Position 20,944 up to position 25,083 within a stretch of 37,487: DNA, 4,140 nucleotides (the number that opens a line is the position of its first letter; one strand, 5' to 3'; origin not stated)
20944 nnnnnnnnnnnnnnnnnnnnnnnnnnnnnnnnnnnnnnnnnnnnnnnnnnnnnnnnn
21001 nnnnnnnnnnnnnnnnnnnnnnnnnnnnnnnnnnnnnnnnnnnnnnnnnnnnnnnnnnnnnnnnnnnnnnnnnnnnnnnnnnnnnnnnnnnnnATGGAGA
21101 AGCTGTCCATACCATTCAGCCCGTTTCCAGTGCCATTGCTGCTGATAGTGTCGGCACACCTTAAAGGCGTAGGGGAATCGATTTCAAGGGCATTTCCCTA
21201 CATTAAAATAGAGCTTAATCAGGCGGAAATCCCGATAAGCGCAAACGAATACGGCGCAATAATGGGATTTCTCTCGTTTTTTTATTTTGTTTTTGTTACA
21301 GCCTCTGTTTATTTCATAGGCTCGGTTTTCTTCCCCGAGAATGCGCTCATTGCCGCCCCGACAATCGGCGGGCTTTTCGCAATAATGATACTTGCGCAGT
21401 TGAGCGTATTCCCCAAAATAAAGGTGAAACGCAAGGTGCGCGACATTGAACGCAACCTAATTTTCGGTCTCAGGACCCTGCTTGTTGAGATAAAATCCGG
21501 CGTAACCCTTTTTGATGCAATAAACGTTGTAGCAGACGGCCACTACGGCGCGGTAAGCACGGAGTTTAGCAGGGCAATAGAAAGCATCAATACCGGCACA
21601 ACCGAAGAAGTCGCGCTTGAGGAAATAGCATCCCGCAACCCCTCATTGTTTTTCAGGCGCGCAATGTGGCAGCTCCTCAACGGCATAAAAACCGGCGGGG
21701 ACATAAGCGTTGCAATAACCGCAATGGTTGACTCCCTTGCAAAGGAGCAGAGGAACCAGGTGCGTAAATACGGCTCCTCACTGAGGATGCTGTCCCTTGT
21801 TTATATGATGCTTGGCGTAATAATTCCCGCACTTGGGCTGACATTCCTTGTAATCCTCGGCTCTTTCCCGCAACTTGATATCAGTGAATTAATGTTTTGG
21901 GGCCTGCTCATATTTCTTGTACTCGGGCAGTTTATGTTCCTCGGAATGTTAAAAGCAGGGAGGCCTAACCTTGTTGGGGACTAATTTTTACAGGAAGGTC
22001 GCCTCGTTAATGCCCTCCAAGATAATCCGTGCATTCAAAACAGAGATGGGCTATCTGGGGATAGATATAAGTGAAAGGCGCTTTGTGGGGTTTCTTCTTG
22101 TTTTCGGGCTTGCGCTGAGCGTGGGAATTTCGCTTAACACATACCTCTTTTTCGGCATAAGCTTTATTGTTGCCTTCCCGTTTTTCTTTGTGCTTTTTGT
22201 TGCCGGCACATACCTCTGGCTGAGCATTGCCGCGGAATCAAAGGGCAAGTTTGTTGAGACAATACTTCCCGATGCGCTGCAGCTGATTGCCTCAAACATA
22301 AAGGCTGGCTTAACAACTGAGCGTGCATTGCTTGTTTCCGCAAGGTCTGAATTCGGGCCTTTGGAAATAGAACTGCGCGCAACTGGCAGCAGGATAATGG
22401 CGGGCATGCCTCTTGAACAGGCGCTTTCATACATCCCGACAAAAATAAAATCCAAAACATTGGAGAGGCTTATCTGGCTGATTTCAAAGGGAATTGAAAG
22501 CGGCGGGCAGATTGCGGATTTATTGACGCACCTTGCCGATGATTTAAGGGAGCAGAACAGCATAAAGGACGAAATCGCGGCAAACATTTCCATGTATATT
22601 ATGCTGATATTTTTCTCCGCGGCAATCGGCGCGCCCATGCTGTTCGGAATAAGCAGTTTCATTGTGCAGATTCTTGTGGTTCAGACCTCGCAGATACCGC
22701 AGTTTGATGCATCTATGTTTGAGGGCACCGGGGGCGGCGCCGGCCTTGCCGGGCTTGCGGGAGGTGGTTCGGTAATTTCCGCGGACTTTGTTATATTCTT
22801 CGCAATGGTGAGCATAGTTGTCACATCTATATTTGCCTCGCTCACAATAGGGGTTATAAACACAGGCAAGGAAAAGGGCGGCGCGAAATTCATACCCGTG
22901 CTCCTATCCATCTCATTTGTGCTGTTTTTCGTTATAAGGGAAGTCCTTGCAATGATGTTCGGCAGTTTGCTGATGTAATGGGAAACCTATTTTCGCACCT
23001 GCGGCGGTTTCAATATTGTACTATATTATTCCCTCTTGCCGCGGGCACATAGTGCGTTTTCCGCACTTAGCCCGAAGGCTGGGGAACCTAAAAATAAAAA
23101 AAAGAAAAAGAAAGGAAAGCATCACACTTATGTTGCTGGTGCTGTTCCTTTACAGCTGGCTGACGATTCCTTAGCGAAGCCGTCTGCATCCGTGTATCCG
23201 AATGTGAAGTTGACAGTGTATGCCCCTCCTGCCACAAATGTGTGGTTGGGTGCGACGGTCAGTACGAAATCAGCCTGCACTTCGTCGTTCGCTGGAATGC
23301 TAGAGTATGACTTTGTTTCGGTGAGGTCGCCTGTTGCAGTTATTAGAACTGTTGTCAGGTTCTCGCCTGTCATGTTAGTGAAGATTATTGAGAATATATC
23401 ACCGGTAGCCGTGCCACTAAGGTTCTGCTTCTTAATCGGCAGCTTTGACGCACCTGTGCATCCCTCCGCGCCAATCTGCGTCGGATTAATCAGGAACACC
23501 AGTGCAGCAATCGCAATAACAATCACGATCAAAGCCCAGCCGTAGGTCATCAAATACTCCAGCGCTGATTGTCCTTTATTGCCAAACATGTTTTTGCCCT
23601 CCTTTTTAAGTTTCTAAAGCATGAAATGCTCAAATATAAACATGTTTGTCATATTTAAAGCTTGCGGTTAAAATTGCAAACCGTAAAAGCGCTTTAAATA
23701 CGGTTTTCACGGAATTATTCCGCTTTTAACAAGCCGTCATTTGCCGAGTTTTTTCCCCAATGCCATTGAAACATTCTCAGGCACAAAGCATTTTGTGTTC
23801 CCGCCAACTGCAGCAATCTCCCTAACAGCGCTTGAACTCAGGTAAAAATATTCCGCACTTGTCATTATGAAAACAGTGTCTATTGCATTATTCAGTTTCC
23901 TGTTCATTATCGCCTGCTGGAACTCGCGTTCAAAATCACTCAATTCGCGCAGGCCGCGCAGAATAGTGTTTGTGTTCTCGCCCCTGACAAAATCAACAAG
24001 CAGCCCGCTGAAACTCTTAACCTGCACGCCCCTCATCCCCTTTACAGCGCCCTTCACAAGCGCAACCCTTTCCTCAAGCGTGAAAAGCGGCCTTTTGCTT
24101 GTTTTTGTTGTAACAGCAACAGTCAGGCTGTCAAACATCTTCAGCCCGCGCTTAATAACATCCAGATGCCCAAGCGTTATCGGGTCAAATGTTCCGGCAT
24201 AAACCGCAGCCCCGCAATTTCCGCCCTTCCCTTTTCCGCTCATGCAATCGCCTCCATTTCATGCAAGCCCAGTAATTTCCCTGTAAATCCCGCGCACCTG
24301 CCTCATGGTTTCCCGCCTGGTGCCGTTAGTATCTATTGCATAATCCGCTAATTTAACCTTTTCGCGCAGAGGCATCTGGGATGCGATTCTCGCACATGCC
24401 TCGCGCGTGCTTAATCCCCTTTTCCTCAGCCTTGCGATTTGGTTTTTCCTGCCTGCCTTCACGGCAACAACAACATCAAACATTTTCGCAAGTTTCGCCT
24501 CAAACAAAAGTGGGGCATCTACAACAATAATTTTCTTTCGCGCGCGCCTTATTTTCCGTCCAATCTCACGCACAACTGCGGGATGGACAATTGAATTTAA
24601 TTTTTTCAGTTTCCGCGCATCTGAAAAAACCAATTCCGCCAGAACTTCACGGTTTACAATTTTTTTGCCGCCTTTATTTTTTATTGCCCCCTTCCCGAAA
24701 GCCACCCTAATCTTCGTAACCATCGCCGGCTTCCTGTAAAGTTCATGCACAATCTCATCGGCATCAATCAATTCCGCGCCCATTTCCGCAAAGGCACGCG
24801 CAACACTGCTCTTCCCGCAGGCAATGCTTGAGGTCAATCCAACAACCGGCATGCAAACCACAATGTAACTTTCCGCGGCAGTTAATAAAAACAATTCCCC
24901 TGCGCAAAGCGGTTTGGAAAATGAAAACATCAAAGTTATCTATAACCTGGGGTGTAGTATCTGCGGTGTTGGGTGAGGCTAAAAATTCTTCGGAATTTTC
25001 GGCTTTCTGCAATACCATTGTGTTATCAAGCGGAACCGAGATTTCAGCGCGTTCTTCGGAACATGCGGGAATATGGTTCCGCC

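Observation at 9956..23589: Epd/Tad-like archaeal type IV pilus locus with six pilin-like genes and split platform genes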

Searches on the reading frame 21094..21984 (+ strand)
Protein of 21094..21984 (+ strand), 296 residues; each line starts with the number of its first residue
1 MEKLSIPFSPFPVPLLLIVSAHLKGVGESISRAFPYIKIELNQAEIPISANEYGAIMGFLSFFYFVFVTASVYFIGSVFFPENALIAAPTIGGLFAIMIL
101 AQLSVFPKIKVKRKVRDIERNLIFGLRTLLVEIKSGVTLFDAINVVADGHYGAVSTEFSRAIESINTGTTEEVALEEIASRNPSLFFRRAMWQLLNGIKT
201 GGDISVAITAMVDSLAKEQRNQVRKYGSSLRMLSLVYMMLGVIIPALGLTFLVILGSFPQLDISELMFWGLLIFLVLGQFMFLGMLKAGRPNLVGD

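Call 3: search_protein_families(library=pfam, proteins=[window:21094-21984:+], max_evalue=0.1)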
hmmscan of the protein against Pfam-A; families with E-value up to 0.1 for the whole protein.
window:21094-21984:+ (296 aa): 1 family
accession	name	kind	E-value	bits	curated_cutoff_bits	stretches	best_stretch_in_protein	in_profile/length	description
PF00482.28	T2SSF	-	5.2e-16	59.2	25.2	1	126-249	2-122/125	Type II secretion system (T2SS), protein F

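Call 4: search_protein_families(library=ncbifam, proteins=[window:21094-21984:+], max_evalue=0.1)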
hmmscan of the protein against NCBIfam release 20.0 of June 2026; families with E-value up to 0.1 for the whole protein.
window:21094-21984:+ (296 aa): 1 family
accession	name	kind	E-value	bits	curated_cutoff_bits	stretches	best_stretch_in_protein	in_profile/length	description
NF007968.0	PRK10692.1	equivalog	0.055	14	108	0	232-284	8-59/91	stress-induced protein YchH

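Call 63: search_solved_structures(query=window:21094-21984:+, max_evalue=10)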
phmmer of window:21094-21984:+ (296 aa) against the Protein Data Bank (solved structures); distinct sequences matched with E-value up to 10: 3.
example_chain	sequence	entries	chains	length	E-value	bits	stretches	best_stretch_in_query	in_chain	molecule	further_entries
1aow_A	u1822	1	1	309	1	12.1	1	154-230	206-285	ANNEXIN IV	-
1i4a_A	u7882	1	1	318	1.1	12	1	154-230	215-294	ANNEXIN IV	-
1ann_A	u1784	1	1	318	1.1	12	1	154-230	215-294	ANNEXIN IV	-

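Call 66: search_protein_families(library=ncbifam, proteins=[window:21094-21984:+], max_evalue=1)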
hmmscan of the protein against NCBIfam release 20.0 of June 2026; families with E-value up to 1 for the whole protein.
window:21094-21984:+ (296 aa): 1 family
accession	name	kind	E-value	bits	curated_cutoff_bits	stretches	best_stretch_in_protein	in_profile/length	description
NF007968.0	PRK10692.1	equivalog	0.055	14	108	1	232-284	8-59/91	stress-induced protein YchH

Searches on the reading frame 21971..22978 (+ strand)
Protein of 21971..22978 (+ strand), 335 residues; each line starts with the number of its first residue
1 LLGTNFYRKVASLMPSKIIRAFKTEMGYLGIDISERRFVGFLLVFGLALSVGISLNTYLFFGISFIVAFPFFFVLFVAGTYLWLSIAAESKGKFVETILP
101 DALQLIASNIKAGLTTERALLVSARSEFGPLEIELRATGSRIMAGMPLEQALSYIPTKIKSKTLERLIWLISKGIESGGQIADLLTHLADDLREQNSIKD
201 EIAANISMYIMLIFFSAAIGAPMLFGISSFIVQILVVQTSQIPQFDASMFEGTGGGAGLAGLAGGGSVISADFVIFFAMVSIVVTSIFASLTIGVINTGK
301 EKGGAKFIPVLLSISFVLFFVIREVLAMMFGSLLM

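Call 3: search_protein_families(library=pfam, proteins=[window:21971-22978:+], max_evalue=0.1)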
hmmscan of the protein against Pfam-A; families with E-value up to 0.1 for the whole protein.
window:21971-22978:+ (335 aa): 1 family
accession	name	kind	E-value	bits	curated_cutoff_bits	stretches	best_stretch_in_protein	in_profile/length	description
PF00482.28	T2SSF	-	1.8e-17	63.9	25.2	1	103-225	2-121/125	Type II secretion system (T2SS), protein F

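Call 4: search_protein_families(library=ncbifam, proteins=[window:21971-22978:+], max_evalue=0.1)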
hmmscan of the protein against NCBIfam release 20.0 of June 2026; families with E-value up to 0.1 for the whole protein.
window:21971-22978:+ (335 aa): 4 families
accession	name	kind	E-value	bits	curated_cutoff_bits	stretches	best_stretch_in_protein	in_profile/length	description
NF004705.1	PRK06041.1-3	equivalog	4.7e-07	29.1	400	1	117-332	265-464/465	archaellar assembly protein ArlJ/FlaJ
NF046075.1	UpsF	equivalog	4.1e-05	22.5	400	1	58-234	272-437/484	membrane pilin protein UpsF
TIGR02120.1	GspF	equivalog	7.7e-05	22.1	424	1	106-243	72-205/401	type II secretion system inner membrane protein GspF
NF007861.0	PRK10573.1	equivalog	0.038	13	401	1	103-224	65-182/401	protein transport protein HofC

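Call 64: search_solved_structures(query=window:21971-22978:+, max_evalue=10)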
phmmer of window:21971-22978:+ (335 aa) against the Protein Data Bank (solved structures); distinct sequences matched with E-value up to 10: 4.
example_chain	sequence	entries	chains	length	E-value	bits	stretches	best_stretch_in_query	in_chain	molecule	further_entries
3jc8_Ca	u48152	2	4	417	0.021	17.5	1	136-186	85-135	Type 4 fimbrial assembly protein PilC | PilC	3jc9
9nwn_B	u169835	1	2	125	0.93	12.1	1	148-223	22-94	MCpol domain-containing protein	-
9mnr_A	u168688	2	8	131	1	12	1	148-223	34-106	Panoptes OptS minimal CRISPR polymerase (mCpol)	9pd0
5nbg_A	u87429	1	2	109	1.5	11.4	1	105-200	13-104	General secretion pathway protein F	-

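Call 66: search_protein_families(library=ncbifam, proteins=[window:21971-22978:+], max_evalue=1)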
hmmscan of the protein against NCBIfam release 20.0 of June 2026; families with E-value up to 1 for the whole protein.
window:21971-22978:+ (335 aa): 4 families
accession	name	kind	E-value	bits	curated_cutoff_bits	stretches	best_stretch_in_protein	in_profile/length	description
NF004705.1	PRK06041.1-3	equivalog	4.7e-07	29.1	400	1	117-332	265-464/465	archaellar assembly protein ArlJ/FlaJ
NF046075.1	UpsF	equivalog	4.1e-05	22.5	400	1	58-234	272-437/484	membrane pilin protein UpsF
TIGR02120.1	GspF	equivalog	7.7e-05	22.1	424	1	106-243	72-205/401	type II secretion system inner membrane protein GspF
NF007861.0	PRK10573.1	equivalog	0.038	13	401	1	103-224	65-182/401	protein transport protein HofC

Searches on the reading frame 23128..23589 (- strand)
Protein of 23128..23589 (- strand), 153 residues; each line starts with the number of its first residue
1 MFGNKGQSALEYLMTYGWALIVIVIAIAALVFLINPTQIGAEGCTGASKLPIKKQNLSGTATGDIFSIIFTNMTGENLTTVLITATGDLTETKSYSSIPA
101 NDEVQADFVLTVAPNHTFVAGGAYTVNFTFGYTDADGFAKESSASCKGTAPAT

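Call 8: search_protein_families(library=pfam, proteins=[window:23128-23589:-], max_evalue=0.01)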
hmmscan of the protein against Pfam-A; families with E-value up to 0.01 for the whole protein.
window:23128-23589:- (153 aa): 0 families

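Call 31: search_protein_families(library=pfam, proteins=[window:23128-23589:-], max_evalue=10)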
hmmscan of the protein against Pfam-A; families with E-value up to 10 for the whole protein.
window:23128-23589:- (153 aa): 3 families
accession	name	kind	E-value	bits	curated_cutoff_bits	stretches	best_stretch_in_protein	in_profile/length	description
PF12351.13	Fig1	-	0.061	13.7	25.3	1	20-100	81-158/188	Ca2+ regulator and membrane fusion protein Fig1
PF09049.15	SNN_transmemb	-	0.13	12.8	25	1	20-34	14-28/32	Stannin transmembrane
PF17531.7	O_Spanin_T7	-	0.21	12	25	0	92-117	25-50/59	Spanin, outer lipoprotein subunit T7-like virus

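Call 32: search_solved_structures(query=window:23128-23589:-, max_evalue=10)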
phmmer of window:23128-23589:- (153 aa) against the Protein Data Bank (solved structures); distinct sequences matched with E-value up to 10: 0.

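Call 39: find_homologous_proteins(query=window:23128-23589:-, max_evalue=0.001)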
Query window:23128-23589:- (153 aa): 455 proteins with E <= 0.001 among 567 candidates; the best 120 are listed.
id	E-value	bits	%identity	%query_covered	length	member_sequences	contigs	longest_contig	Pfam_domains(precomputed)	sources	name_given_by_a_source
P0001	1.2e-83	296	100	92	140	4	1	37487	-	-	-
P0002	4.0e-61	223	70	99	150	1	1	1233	-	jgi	-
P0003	1.4e-49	186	60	99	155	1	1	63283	-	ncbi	ncbi:MAG: hypothetical protein V1676_05645, partial [Candidatus Diapherotrites archaeon]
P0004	2.8e-36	143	51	97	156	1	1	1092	-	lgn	-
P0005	1.5e-31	127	50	97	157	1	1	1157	-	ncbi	-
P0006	3.6e-31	126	48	98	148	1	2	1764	-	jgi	jgi:hypothetical protein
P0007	7.2e-31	125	50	97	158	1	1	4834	-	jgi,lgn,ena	-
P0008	1.2e-29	121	46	99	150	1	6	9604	-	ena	-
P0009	4.2e-29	119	46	97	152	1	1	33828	-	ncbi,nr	ncbi:MAG: hypothetical protein Q7S21_04585 [archaeon]|nr:hypothetical protein [archaeon]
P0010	5.1e-27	113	47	94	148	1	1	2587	-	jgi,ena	-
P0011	6.4e-27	112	52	95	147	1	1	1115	-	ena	-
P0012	1.3e-26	111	52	97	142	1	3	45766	-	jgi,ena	-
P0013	2.4e-26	111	48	96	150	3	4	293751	-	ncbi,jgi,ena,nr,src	ncbi:MAG TPA: hypothetical protein VJG83_03425 [archaeon]|nr:hypothetical protein [archaeon]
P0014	6.8e-26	109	46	97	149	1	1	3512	-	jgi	-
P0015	8.0e-26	109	47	95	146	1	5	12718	-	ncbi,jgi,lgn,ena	-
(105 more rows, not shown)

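Call 46: predict_structure(alignment_id=A1)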
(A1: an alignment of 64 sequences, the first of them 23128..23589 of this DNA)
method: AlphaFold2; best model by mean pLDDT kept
length: 153 residues; sequences in the alignment: 64
mean_pLDDT: 89.8   pTM: 0.71
mean pLDDT of the five models: 89.8, 88.1, 87.4, 85.7, 85.6
residues with pLDDT >= 90: 116; 70-90: 20; 50-70: 16; < 50: 1
segments of 3 or more residues with pLDDT < 50: none
pLDDT, mean of each block of 10 residues (from residue 1): 61 83 94 67 87 95 95 97 97 97 97 89 96 97 96 87
secondary structure, 60 per line:
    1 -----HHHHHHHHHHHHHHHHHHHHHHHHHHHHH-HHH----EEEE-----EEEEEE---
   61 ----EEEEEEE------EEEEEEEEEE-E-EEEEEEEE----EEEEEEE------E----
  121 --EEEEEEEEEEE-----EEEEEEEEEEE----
elements in order: H6-34 E43-46 E52-57 E65-71 E78-87 E91-98 E103-109 E123-133 E139-149

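Call 49: fold_search(model_id=the predicted structure, library=pdb)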
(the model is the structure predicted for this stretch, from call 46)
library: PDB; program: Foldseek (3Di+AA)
matches with E <= 10: 1481; with E <= 0.001: 4
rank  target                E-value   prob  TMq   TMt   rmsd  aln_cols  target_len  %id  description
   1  7mit_B                4.0e-04  1.00  0.40  0.21  13.0       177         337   10  Vascular KATP channel: Kir6.1 SUR2B propeller-like conformation 1 (released 2021-10-13)
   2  3syq_A                9.3e-04  1.00  0.47  0.27  12.2       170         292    6  Crystal structure of the G protein-gated inward rectifier K+ channel GIRK2 (Kir3.2) R201A mutant in complex with PIP2 (released 2011-10-12)
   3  7u7m_B                9.3e-04  1.00  0.44  0.23  12.2       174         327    9  Cryo-EM structure of the pancreatic ATP-sensitive potassium channel in the presence of carbamazepine and ATP with Kir6 (released 2022-08-31)
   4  7tys_B                9.3e-04  1.00  0.44  0.22  12.2       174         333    9  Cryo-EM structure of the pancreatic ATP-sensitive potassium channel bound to ATP and repaglinide with Kir6.2-CTD in th (released 2022-08-31)
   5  9ma5_B                1.0e-03  1.00  0.42  0.23  13.2       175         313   11  CryoEM structure of a transmembrane protein (released 2026-03-18)
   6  2x6c                  1.8e-03  1.00  0.34  0.23  11.6       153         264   12  Potassium Channel from Magnetospirillum Magnetotacticum (released 2010-06-23)
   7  3syp                  1.8e-03  1.00  0.41  0.23  12.4       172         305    8  Crystal structure of the G protein-gated inward rectifier K+ channel GIRK2 (Kir3.2) R201A mutant (released 2011-10-12)
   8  7mjp_B                1.8e-03  1.00  0.40  0.21  12.6       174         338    9  Vascular KATP channel: Kir6.1 SUR2B propeller-like conformation 2 (released 2021-10-13)
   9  7mit_A                1.9e-03  1.00  0.40  0.19  12.2       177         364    8  Vascular KATP channel: Kir6.1 SUR2B propeller-like conformation 1 (released 2021-10-13)
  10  7mjp_C                1.9e-03  1.00  0.39  0.19  14.9       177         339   10  Vascular KATP channel: Kir6.1 SUR2B propeller-like conformation 2 (released 2021-10-13)
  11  6m86                  2.0e-03  1.00  0.41  0.22  14.9       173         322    6  Crystal Structure of Inward Rectifier Kir2.2 Force Open Mutant (released 2019-09-04)
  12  3sph                  2.4e-03  1.00  0.45  0.22  13.4       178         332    7  Inward rectifier potassium channel Kir2.2 I223L mutant in complex with PIP2 (released 2011-08-24)
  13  9dfx_B                2.8e-03  1.00  0.43  0.22  12.9       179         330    9  Cryo-EM structure of a SUR1/Kir6.2 ATP-sensitive potassium channel in the presence of Aekatperone in the closed confor (released 2025-02-12)
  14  7u6y_A                2.8e-03  1.00  0.40  0.21  12.0       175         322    9  Cryo-EM structure of the pancreatic ATP-sensitive potassium channel in the presence of glibenclamide and ATP with Kir6 (released 2022-08-31)
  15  7tyt_A                2.8e-03  1.00  0.40  0.20  12.0       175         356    9  Cryo-EM structure of the pancreatic ATP-sensitive potassium channel bound to ATP and repaglinide with Kir6.2-CTD in th (released 2022-08-31)
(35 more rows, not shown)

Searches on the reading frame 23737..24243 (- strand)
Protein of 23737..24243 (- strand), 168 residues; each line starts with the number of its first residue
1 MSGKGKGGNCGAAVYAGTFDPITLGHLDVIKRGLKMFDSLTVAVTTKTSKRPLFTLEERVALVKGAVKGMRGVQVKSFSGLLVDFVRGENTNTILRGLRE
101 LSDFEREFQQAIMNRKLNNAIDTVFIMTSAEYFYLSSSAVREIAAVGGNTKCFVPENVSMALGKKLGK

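Call 8: search_protein_families(library=pfam, proteins=[window:23737-24243:-], max_evalue=0.01)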
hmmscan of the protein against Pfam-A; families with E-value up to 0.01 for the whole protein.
window:23737-24243:- (168 aa): 2 families
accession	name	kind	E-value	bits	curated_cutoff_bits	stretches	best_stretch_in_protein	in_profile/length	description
PF01467.32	CTP_transf_like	-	8.2e-25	88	21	1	14-142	1-132/133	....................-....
PF08218.17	Citrate_ly_lig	-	0.0006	20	20.9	1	20-83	9-70/182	Citrate lyase ligase C-terminal domain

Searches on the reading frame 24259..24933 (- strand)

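Call 8: search_protein_families(library=pfam, proteins=[window:24259-24933:-], max_evalue=0.01)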
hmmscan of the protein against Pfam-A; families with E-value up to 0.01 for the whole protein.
window:24259-24933:- (224 aa): 2 families
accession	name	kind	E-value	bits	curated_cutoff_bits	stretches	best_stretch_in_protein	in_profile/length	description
PF01121.26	CoaE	-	2.3e-43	148.4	27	1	30-205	2-177/180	Dephospho-CoA kinase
PF13238.12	AAA_18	-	0.0025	18.7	29.4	1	32-178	2-117/128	AAA domain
